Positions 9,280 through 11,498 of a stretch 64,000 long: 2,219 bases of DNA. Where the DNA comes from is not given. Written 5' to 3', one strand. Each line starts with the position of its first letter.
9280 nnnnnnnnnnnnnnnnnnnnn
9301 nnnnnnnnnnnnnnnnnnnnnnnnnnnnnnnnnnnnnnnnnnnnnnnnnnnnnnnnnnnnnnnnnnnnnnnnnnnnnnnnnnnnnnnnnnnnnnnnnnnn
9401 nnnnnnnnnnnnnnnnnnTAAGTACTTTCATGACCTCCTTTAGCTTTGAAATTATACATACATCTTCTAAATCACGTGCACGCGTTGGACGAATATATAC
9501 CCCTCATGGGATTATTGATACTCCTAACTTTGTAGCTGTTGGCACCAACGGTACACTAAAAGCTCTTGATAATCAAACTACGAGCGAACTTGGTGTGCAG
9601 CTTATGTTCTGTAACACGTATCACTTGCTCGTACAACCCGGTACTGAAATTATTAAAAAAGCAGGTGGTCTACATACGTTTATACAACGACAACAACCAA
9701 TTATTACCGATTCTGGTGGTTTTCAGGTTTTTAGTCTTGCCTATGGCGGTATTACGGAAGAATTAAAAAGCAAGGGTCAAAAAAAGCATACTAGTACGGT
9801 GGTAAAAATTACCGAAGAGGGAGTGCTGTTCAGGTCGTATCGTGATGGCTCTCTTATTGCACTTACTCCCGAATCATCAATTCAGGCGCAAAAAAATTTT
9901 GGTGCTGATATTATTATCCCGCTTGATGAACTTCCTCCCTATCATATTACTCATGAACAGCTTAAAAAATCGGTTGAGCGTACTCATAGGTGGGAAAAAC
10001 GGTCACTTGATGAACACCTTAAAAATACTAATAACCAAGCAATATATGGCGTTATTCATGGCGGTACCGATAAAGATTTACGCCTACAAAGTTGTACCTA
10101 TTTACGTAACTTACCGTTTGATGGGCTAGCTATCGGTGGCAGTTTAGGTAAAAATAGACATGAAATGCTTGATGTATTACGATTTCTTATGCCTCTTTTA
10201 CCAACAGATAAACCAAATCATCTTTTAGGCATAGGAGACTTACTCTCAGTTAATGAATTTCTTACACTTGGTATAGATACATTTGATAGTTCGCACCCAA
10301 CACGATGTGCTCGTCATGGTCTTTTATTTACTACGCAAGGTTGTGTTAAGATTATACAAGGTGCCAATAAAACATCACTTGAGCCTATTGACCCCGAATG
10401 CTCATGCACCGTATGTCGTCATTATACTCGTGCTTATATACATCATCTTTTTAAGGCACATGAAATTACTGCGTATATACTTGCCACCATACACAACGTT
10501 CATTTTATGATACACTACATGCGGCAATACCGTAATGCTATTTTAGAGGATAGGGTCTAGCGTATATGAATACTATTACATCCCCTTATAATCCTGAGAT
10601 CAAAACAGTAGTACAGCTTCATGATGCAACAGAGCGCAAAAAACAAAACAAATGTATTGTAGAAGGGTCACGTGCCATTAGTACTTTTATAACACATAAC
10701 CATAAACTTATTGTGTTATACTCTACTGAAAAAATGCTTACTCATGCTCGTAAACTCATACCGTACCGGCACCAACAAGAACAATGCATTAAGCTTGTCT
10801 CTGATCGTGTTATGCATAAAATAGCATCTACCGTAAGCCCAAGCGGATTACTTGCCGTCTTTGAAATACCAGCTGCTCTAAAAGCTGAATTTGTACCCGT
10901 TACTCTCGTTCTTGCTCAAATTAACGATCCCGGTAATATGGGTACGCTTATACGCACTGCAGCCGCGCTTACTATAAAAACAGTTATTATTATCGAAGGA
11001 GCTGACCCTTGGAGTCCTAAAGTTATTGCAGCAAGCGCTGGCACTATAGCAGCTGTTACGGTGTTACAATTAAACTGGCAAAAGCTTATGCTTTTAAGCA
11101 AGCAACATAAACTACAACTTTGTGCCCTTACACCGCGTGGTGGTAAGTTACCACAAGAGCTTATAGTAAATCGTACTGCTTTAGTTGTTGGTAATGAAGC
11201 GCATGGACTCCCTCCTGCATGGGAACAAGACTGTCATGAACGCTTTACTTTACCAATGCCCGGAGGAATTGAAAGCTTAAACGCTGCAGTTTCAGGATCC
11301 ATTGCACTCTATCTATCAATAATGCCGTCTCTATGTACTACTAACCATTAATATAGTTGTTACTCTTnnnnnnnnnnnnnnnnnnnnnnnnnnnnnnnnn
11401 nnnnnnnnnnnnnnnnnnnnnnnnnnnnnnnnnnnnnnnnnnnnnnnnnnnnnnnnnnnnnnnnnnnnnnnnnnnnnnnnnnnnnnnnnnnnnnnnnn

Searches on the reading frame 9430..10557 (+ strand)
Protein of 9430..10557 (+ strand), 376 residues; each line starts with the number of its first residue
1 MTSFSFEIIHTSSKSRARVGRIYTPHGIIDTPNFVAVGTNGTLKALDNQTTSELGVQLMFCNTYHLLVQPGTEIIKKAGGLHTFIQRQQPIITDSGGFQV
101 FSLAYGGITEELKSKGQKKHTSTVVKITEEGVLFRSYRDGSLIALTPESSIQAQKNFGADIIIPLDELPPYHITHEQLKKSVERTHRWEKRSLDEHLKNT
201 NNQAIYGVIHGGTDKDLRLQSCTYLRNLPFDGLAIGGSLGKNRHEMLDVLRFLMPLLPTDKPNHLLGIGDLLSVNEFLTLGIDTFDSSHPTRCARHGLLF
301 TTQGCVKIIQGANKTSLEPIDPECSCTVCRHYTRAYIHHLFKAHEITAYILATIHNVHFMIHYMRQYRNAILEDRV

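Call 14: find_related_loci(query=window:9430-10557:+, collection=genome_contigs, flank=10000)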
Query window:9430-10557:+ (376 aa) in genome_contigs; peptide patterns used: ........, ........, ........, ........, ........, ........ (x = any residue, [..] = any of these).
75 stretches matched a pattern; 23 encode a relative of the query (tblastn E <= 1e-3); 23 distinct loci.
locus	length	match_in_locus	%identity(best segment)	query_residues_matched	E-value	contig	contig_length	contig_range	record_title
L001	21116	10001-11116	71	1-372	0e+0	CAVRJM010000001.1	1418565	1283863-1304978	MAG: Candidatus Babeliales bacterium isolate MFD05580.bin.1.128 genome assembly, contig: contig_10304, whole genome shot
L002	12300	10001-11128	68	1-376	7e-179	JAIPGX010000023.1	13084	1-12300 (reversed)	MAG: Candidatus Babeliales bacterium isolate Tobar13.5m-G60 Tobar13-5m-20mill-C1145, whole genome shotgun sequence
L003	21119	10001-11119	68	4-376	2e-178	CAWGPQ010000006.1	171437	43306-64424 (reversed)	MAG: uncultured bacterium isolate MFD04492.bin.1.190 genome assembly, contig: contig_32049, whole genome shotgun sequenc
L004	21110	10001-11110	69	4-373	1e-178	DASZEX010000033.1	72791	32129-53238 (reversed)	MAG TPA_asm: Candidatus Babeliales bacterium isolate SMAG_U6505 k141_4429356, whole genome shotgun sequence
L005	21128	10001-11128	67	1-376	3e-178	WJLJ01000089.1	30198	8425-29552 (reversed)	MAG: Candidatus Dependentiae bacterium isolate Bin_169 k141_4327274, whole genome shotgun sequence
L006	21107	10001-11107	68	4-372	5e-177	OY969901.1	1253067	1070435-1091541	MAG: uncultured bacterium isolate MFD02979.bin.c.4 genome assembly, chromosome: 1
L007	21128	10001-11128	66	1-376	2e-174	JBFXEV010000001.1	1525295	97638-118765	MAG: Candidatus Babeliales bacterium isolate CA_2019_TPIn_124 NODE_4_length_1525295_cov_25.213293_TPIn, whole genome sho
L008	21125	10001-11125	65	2-376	3e-173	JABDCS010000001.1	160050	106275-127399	MAG: Chlamydiae bacterium isolate BWMinHeated_Nextera75_MAG3 3300020831.a:Ga0207143_1001, whole genome shotgun sequence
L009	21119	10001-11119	65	4-376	4e-173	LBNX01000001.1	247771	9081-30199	MAG: candidate division TM6 bacterium GW2011_GWF2_28_16 SZ59_C0001, whole genome shotgun sequence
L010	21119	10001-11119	64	4-376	3e-172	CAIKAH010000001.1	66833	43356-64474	uncultured bacterium isolate LaPlata_bin-3921 genome assembly, contig: bin-3921:01/57, whole genome shotgun sequence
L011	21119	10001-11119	66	4-376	5e-172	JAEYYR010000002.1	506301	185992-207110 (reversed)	MAG: bacterium isolate OH_CBlB_59 k127_1700874, whole genome shotgun sequence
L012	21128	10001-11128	66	1-376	4e-178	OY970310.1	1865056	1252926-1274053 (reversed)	MAG: Candidatus Babeliales bacterium isolate MFD05512.bin.c.16 genome assembly, chromosome: 1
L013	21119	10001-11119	65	4-376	3e-168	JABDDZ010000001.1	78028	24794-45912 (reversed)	MAG: Chlamydiae bacterium isolate BWMinHeated_Nextera20_MAG2 3300020904.a:Ga0207088_1001, whole genome shotgun sequence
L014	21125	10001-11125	63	2-376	3e-166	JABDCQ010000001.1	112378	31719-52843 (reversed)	MAG: Chlamydiae bacterium isolate BWMinHeated_Nextera29_MAG2 3300020829.a:Ga0207097_1001, whole genome shotgun sequence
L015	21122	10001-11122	65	3-376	3e-166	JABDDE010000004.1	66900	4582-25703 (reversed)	MAG: Chlamydiae bacterium isolate BWMinHeated_Nextera58_MAG2 3300020854.a:Ga0207126_1007, whole genome shotgun sequence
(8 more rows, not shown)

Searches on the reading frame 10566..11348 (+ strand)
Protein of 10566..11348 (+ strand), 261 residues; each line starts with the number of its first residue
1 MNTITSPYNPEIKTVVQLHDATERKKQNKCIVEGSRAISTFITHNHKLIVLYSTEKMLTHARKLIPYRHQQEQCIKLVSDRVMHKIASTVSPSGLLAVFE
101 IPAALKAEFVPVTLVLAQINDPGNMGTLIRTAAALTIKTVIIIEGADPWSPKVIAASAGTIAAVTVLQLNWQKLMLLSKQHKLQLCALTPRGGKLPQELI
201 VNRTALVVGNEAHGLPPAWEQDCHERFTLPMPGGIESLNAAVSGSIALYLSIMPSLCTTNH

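Call 41: search_protein_families(library=pfam, proteins=[window:10566-11348:+], max_evalue=0.00001)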
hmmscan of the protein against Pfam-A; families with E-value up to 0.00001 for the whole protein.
window:10566-11348:+ (261 aa): 2 families
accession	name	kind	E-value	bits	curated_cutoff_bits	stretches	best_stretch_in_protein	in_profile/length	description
PF00588.24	SpoU_methylase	-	2.8e-31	108.9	29.7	1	112-249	2-142/142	SpoU rRNA Methylase family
PF22435.1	MRM3-like_sub_bind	-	1.8e-13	51.2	27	1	9-97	1-84/84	MRM3-like substrate binding domain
